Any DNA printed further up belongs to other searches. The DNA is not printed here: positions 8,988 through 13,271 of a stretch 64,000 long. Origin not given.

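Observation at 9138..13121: Giant N-terminal NACHT/STAND ATPase with a putative C-terminal PD-(D/E)xK nuclease: candidate single-gene defence system with inverted domain order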

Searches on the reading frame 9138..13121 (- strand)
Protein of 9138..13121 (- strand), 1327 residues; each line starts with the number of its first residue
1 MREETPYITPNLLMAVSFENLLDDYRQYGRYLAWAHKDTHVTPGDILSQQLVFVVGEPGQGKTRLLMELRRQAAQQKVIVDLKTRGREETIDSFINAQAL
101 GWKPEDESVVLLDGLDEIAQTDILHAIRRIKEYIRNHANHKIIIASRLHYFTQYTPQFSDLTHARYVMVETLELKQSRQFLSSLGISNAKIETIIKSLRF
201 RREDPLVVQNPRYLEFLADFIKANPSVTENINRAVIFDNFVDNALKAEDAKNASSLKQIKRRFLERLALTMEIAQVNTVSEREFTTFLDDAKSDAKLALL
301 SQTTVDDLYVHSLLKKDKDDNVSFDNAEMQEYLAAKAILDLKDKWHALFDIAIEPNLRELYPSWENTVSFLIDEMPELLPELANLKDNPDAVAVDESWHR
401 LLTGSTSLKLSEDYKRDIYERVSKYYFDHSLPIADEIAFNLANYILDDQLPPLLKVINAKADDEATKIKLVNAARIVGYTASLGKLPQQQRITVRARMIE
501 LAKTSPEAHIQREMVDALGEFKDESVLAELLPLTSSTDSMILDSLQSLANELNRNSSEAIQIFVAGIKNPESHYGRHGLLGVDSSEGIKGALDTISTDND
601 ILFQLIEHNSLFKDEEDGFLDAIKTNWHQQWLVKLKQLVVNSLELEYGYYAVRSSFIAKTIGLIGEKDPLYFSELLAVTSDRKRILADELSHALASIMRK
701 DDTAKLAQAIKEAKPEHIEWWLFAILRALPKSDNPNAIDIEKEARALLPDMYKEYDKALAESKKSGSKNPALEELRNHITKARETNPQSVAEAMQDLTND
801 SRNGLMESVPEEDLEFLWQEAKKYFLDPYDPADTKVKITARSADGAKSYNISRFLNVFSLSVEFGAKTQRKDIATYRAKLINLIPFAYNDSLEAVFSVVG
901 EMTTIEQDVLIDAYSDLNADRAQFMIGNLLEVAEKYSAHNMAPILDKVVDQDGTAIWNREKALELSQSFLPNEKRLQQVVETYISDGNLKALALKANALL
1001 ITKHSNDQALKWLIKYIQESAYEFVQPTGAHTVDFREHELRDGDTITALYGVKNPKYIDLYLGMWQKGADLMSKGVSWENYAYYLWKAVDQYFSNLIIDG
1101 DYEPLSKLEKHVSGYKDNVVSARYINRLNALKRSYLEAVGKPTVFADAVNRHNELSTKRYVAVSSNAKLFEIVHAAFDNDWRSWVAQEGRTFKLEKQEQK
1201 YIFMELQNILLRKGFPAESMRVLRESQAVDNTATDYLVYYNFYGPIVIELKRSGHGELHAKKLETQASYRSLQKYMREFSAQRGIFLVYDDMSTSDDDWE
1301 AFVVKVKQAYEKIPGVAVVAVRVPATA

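Call 4: search_protein_families(library=pfam, proteins=[window:9138-13121:-], max_evalue=1)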
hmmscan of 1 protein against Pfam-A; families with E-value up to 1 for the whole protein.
window:9138-13121:- (1327 aa): 15 families
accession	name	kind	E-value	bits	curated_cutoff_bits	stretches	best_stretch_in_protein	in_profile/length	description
PF13191.12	AAA_16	-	1.2e-05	26.3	32.6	1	50-89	25-63/167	AAA ATPase domain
PF13401.12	AAA_22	-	1.4e-05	25.9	27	1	48-144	4-89/130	AAA domain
PF20720.3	nSTAND3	-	1.5e-05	25.2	27.2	1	49-164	17-128/155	Novel STAND NTPase 3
PF13646.12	HEAT_2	-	1.6e-05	25.5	27.7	2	498-571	4-75/88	HEAT repeats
PF05729.18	NACHT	-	5.6e-05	23.5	26.7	1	51-78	2-29/167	NACHT domain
PF13481.12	AAA_25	-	0.0001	22.4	27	0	530-580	137-186/195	AAA domain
PF25199.1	nSTAND_NTPase5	-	0.00026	21.3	34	1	49-156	41-142/145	Novel STAND NTPase 5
PF04166.17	PdxA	-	0.0015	18.4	27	1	537-640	142-243/286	Pyridoxal phosphate biosynthetic protein PdxA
PF24883.2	NPHP3_N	-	0.004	17.8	24.8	1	85-147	103-164/164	Nephrocystin 3, N-terminal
PF07728.20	AAA_5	-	0.015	15.7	22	1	52-126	2-85/139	AAA domain (dynein-related subfamily)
PF08203.16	RNA_polI_A14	-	0.053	14.1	25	1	208-261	16-69/117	Yeast RNA polymerase I subunit RPA14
PF00004.35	AAA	-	0.11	13.4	21.2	1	53-122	2-73/131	ATPase family associated with various cellular activities (AAA)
PF13238.12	AAA_18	-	0.17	12.8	29.4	0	52-147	1-80/128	AAA domain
PF00910.28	RNA_helicase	-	0.19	12.7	21.5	0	52-77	1-26/105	RNA helicase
PF13245.12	AAA_19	-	0.24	12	25.1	0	47-77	9-39/134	AAA domain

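Call 5: search_protein_families(library=padloc, proteins=[window:9138-13121:-], max_evalue=1)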
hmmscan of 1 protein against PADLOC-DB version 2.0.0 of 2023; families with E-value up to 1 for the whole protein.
window:9138-13121:- (1327 aa): 1 family
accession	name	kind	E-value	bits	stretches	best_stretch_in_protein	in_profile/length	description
PDLC04140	mad8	-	0.0054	14.3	1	48-84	26-67/314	mads_8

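Call 6: search_protein_families(library=ncbifam, proteins=[window:9138-13121:-], max_evalue=1)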
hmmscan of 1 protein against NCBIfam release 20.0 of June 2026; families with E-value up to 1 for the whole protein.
window:9138-13121:- (1327 aa): 11 families
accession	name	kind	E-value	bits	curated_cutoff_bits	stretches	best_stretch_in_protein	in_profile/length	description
NF058535.1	antiphage_EruA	equivalog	1.5e-09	36.6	1000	1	45-249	19-211/1318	NACHT domain-containing antiphage protein EruA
TIGR00557.1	pdxA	equivalog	0.0017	17.8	290.35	1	537-640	172-273/320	4-hydroxythreonine-4-phosphate dehydrogenase PdxA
TIGR03420.1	DnaA_homol_Hda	equivalog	0.0025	17.4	194.8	1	48-147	37-131/226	DnaA regulatory inactivator Hda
NF033453.1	BREX_3_BrxF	hypoth_equivalog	0.0067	16.1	50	1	47-82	14-49/149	BREX-3 system P-loop-containing protein BrxF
TIGR02546.1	III_secr_ATP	equivalog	0.012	14.3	604.75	1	50-148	147-245/423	type III secretion system ATPase SctN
NF002992.0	PRK03743.1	equivalog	0.036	13.3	470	1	537-638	181-279/333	4-hydroxythreonine-4-phosphate dehydrogenase PdxA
NF008750.0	PRK11784.1-2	equivalog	0.049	12.7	241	0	48-75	138-165/346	tRNA 2-selenouridine(34) synthase MnmH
TIGR00416.1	sms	equivalog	0.056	12.2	403.05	1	40-130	85-169/454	DNA repair protein RadA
NF007485.0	PRK10078.1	equivalog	0.073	12.8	153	1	50-80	3-33/186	ribose 1,5-bisphosphokinase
TIGR03167.1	tRNA_sel_U_synt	equivalog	0.1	12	219.75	0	48-82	126-157/311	tRNA 2-selenouridine(34) synthase MnmH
NF003699.0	PRK05312.1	equivalog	0.11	11.8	378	1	537-640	185-286/340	4-hydroxythreonine-4-phosphate dehydrogenase PdxA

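Call 7: find_homologous_proteins(query=window:9138-13121:-, max_evalue=0.001)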
Query window:9138-13121:- (1327 aa): 89 proteins with E <= 0.001 among 8000 candidates.
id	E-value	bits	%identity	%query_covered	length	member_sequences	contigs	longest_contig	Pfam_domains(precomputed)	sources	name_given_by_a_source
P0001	0.0e+0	2924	100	99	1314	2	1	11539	PF13401.13,PF25199.2,PF20720.4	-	-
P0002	0.0e+0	2332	78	99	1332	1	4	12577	PF13401.13,PF13646.13,PF20720.4,PF13191.13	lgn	-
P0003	0.0e+0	2209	82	91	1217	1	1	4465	PF13646.13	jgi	jgi:hypothetical protein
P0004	0.0e+0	1049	40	100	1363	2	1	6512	-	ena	-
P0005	0.0e+0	1049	39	100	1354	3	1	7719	-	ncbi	-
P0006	0.0e+0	1042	40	99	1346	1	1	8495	-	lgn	-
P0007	8.7e-295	999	39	100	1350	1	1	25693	-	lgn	-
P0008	9.3e-269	913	38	99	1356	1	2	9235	-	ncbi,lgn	-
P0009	1.7e-259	882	37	99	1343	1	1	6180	-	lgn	-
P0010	1.6e-258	879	36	99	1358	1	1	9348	PF24883.3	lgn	-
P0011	1.0e-257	876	36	100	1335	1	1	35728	-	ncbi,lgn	-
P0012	1.2e-223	764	34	100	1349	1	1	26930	PF05729.19,PF13646.13,PF20720.4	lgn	-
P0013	3.6e-222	759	33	99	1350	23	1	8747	PF13646.13,PF13191.13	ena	-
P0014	3.9e-218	745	33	100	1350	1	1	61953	PF13646.13,PF13191.13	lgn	-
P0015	8.8e-216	738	33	100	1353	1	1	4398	PF05729.19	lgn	-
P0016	1.3e-214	734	33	99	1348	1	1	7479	PF28130.1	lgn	-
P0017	6.8e-210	718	33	99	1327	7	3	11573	PF28130.1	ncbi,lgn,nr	ncbi:MAG: hypothetical protein KA069_01230 [Candidatus Saccharimonas sp.]|nr:hypothetical protein [C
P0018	1.1e-209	717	33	99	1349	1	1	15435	PF28130.1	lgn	-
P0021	2.9e-205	703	32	99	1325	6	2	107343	PF28130.1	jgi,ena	-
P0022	4.7e-200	685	31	99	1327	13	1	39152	-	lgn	-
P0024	2.1e-198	680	31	99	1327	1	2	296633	-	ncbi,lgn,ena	-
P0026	2.9e-195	670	31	99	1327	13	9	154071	-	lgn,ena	-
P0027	7.6e-195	668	31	99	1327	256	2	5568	-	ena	-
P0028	6.0e-192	659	31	99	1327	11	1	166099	-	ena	-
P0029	1.3e-191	657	31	99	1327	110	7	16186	-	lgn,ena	-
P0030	1.4e-189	651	31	99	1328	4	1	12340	PF28130.1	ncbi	-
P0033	1.3e-174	601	31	100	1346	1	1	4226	PF28130.1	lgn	-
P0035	4.1e-168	580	30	100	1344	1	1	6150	PF28130.1,PF05729.19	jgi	jgi:hypothetical protein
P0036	2.2e-164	567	29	100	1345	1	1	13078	PF28130.1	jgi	jgi:hypothetical protein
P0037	3.0e-164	567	30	100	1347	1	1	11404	PF28130.1,PF05729.19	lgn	-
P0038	1.9e-163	564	30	100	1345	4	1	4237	PF28130.1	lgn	-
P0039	1.9e-159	551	29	100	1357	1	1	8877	PF28130.1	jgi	jgi:hypothetical protein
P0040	4.6e-158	546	30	100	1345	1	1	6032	PF28130.1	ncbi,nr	ncbi:MAG: hypothetical protein P9L89_04815 [Candidatus Celaenobacter polaris]|nr:hypothetical protei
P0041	1.6e-156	541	29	99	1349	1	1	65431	PF28130.1,PF05729.19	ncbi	-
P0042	1.9e-156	541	29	100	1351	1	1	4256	PF28130.1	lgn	-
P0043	3.9e-156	540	29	99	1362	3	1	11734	PF28130.1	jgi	jgi:hypothetical protein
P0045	5.7e-153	529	29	100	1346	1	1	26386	PF28130.1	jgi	jgi:hypothetical protein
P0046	1.0e-151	525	29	97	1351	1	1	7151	PF28130.1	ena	-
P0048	2.0e-148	514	29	100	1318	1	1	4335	PF28130.1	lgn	-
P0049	2.6e-146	507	28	99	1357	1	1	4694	PF28130.1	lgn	-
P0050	5.2e-146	506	28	99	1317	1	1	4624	PF28130.1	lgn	-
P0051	9.1e-146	506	28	99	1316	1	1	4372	PF28130.1,PF24883.3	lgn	-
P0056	1.5e-139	485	28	94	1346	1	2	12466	PF28130.1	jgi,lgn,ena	-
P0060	1.5e-138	482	29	99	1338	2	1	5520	PF28130.1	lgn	-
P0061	5.5e-138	480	28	99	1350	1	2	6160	PF28130.1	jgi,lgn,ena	-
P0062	5.7e-137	476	28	99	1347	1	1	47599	PF28130.1,PF05729.19,PF13401.13,PF20720.4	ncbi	-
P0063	2.9e-136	474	28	97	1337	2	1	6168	PF28130.1,PF05729.19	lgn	-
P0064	3.5e-136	474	26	99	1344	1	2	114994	PF05729.19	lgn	-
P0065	6.9e-136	473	27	99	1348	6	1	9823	PF28130.1,PF05729.19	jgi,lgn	-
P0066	9.1e-136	472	28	96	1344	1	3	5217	PF28130.1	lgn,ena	-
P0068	4.5e-134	467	26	99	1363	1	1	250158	PF05729.19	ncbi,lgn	-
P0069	1.2e-133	465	27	99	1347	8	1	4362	PF28130.1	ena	-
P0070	2.6e-132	461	26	100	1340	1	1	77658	-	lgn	-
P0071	2.6e-131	458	27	97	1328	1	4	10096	PF28130.1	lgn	-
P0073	1.2e-128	449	27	100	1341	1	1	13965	PF28130.1,PF24883.3,PF05729.19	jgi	jgi:hypothetical protein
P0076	1.9e-114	402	27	99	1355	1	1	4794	PF28130.1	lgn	-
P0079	1.7e-106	375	25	99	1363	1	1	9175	PF28130.1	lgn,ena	-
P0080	1.7e-96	342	26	97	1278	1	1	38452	PF28130.1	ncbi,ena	-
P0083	5.9e-70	254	24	99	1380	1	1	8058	PF24883.3,PF05729.19,PF20720.4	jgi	-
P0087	1.9e-10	57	26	25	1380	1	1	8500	PF05729.19,PF20720.4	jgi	jgi:predicted NACHT family NTPase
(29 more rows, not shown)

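Call 9: search_protein_families(library=pfam, proteins=[P0017, P0040, P0062, P0073, P0080, P0004], max_evalue=0.01)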
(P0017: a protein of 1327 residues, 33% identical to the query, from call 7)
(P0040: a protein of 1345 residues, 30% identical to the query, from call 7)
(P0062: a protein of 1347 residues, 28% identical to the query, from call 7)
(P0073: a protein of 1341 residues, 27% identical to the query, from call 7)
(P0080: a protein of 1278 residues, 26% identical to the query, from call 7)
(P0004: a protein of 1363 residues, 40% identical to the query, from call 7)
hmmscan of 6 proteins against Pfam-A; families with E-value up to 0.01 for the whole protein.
P0017 (1327 aa): 1 family
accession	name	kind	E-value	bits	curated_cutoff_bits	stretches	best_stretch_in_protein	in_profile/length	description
PF20720.3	nSTAND3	-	0.0031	17.7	27.2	0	46-160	15-128/155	Novel STAND NTPase 3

P0040 (1345 aa): 1 family
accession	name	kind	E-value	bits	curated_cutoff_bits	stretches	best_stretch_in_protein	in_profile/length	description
PF05729.18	NACHT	-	0.0012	19.1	26.7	1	52-193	5-163/167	NACHT domain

P0062 (1347 aa): 8 families
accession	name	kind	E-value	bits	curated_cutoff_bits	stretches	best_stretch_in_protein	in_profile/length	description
PF13401.12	AAA_22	-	4.9e-08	33.8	27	1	47-152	7-107/130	AAA domain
PF05729.18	NACHT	-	6.5e-06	26.5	26.7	1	48-201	3-162/167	NACHT domain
PF20720.3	nSTAND3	-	2.1e-05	24.7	27.2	1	44-99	16-68/155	Novel STAND NTPase 3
PF24883.2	NPHP3_N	-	2.6e-05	24.9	24.8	1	89-166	88-164/164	Nephrocystin 3, N-terminal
PF13479.12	AAA_24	-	0.00092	19.5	27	1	46-182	3-70/195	AAA domain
PF13646.12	HEAT_2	-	0.0018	19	27.7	0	514-565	33-85/88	HEAT repeats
PF12717.13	Cnd1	-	0.0018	18.8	26.4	1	513-555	59-101/162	non-SMC mitotic condensation complex subunit 1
PF13191.12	AAA_16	-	0.0073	17.3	32.6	0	47-83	26-60/167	AAA ATPase domain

P0073 (1341 aa): 3 families
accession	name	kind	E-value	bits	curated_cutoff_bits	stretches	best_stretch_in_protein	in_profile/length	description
PF05729.18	NACHT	-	4.4e-07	30.3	26.7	1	50-201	8-162/167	NACHT domain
PF24883.2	NPHP3_N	-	4.4e-06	27.4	24.8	1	102-166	101-164/164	Nephrocystin 3, N-terminal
PF13646.12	HEAT_2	-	0.0013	19.4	27.7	0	940-981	20-60/88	HEAT repeats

P0080 (1278 aa): 2 families
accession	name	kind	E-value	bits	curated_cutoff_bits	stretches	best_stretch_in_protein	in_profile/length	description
PF05729.18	NACHT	-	0.00015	22.1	26.7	1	20-154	5-163/167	NACHT domain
PF24883.2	NPHP3_N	-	0.0024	18.5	24.8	0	61-118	107-164/164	Nephrocystin 3, N-terminal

P0004 (1363 aa): 2 families
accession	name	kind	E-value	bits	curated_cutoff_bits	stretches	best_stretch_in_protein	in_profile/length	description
PF24883.2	NPHP3_N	-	0.0027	18.4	24.8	0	89-152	102-164/164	Nephrocystin 3, N-terminal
PF13646.12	HEAT_2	-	0.0059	17.3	27.7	0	503-576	3-73/88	HEAT repeats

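Call 12: search_protein_families(library=ncbifam, proteins=[P0017, P0040, P0062, P0073, P0080, P0083, P0087], max_evalue=0.01)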
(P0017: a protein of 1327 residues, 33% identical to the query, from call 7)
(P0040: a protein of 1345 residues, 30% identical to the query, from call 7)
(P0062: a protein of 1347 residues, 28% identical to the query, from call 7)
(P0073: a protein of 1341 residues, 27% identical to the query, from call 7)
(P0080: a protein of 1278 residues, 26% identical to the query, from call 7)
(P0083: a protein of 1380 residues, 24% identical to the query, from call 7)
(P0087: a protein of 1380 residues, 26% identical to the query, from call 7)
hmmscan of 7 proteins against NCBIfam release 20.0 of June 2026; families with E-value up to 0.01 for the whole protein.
P0017 (1327 aa): 1 family
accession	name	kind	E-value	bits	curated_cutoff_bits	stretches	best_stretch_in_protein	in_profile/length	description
NF058535.1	antiphage_EruA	equivalog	7.4e-16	57.5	1000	1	37-338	12-308/1318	NACHT domain-containing antiphage protein EruA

P0040 (1345 aa): 2 families
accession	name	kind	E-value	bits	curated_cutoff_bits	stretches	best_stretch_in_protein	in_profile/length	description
NF058535.1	antiphage_EruA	equivalog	4.1e-07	28.5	1000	1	43-233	20-189/1318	NACHT domain-containing antiphage protein EruA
TIGR03420.1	DnaA_homol_Hda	equivalog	0.0006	19.4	194.8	1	50-124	41-115/226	DnaA regulatory inactivator Hda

P0062 (1347 aa): 4 families
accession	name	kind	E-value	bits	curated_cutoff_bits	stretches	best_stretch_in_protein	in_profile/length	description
NF058535.1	antiphage_EruA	equivalog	4.2e-09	35.1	1000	1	122-297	65-239/1318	NACHT domain-containing antiphage protein EruA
NF058534.1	antiphage_HyoA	equivalog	1.6e-07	29.4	1200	1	20-177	10-161/1430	NACHT domain-containing antiphage protein HyoA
NF004629.0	PRK05973.1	equivalog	0.0011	18.1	156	1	47-161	65-183/237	DNA helicase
TIGR03420.1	DnaA_homol_Hda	equivalog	0.0092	15.5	194.8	0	46-90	39-84/226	DnaA regulatory inactivator Hda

P0073 (1341 aa): 1 family
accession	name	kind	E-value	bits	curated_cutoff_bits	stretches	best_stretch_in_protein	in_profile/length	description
NF058535.1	antiphage_EruA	equivalog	0.0051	15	1000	0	116-241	60-188/1318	NACHT domain-containing antiphage protein EruA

P0080 (1278 aa): 2 families
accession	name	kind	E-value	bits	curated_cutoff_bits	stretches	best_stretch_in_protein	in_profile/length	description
NF058534.1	antiphage_HyoA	equivalog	3.5e-10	38.2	1200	1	1091-1242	1239-1381/1430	NACHT domain-containing antiphage protein HyoA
NF058535.1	antiphage_EruA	equivalog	3e-07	29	1000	1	12-239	20-229/1318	NACHT domain-containing antiphage protein EruA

P0083 (1380 aa): 3 families
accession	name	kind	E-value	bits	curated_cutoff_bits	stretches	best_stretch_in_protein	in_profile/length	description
NF058534.1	antiphage_HyoA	equivalog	1e-11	43.3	1200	1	23-177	11-153/1430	NACHT domain-containing antiphage protein HyoA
NF058535.1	antiphage_EruA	equivalog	9.5e-08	30.6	1000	1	126-286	64-217/1318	NACHT domain-containing antiphage protein EruA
NF005965.0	PRK08055.1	equivalog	0.0062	16.1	179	0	391-461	106-175/182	chorismate mutase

P0087 (1380 aa): 2 families
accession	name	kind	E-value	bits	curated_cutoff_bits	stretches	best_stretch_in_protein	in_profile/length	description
NF058534.1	antiphage_HyoA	equivalog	2.2e-17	62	1200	2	224-337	36-157/1430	NACHT domain-containing antiphage protein HyoA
NF058535.1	antiphage_EruA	equivalog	6.8e-12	44.4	1000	1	220-416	17-201/1318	NACHT domain-containing antiphage protein EruA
